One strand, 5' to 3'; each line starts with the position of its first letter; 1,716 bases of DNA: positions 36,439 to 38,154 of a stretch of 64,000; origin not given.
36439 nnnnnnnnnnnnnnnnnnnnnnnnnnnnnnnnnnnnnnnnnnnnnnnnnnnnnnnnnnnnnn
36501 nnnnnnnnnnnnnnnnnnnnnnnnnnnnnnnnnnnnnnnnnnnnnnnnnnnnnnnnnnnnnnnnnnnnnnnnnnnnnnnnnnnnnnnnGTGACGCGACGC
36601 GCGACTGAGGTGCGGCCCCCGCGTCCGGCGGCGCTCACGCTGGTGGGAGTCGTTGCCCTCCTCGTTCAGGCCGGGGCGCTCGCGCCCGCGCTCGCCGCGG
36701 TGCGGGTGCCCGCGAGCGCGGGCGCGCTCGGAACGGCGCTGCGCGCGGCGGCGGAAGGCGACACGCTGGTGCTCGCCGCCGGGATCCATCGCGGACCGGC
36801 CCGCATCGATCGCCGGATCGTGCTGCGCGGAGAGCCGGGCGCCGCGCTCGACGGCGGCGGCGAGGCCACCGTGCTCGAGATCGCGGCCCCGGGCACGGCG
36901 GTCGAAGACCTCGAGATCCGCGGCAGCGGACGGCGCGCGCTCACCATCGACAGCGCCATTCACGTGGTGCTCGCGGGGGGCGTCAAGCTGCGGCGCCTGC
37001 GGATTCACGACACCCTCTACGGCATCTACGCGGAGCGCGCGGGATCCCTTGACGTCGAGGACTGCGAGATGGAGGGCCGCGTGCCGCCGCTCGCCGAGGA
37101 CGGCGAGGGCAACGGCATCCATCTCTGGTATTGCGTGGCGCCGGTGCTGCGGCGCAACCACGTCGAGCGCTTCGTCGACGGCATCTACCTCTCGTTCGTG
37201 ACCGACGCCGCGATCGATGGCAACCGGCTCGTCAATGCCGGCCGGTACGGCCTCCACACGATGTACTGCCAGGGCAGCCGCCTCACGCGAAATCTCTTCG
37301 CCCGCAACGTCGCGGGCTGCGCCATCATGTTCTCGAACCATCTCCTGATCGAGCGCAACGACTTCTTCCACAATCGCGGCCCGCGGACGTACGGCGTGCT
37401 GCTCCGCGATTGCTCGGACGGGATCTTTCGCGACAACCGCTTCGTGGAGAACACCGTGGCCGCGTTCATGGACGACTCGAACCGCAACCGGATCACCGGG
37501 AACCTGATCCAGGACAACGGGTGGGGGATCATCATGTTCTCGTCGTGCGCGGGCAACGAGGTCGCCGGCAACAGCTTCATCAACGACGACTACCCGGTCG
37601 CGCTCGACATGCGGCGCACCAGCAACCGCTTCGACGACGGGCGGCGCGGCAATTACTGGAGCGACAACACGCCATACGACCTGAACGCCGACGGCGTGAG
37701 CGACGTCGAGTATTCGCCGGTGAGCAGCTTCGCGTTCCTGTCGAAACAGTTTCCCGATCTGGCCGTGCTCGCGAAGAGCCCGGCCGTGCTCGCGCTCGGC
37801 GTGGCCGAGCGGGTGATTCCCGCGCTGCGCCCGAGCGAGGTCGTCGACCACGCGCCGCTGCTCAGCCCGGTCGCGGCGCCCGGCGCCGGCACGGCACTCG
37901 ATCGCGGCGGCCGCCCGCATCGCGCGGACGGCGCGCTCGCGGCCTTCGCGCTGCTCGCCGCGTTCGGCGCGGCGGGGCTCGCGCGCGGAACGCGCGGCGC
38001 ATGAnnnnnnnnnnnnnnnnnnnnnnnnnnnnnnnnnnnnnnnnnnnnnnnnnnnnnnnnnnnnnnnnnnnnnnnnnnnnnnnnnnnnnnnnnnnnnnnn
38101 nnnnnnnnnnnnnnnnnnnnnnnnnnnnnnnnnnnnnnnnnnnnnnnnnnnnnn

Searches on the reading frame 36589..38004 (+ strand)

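Call 14: search_protein_families(library=pfam, proteins=[window:36589-38004:+], max_evalue=0.001)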
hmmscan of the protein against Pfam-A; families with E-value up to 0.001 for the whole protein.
window:36589-38004:+ (471 aa): 2 families
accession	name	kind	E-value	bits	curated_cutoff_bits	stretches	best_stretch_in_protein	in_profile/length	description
PF05048.19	NosD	-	3.6e-36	125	23.6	1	173-360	15-210/212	Periplasmic copper-binding protein (NosD)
PF13229.12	Beta_helix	-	1e-34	119.9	25.9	2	175-330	1-158/158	Right handed beta helix region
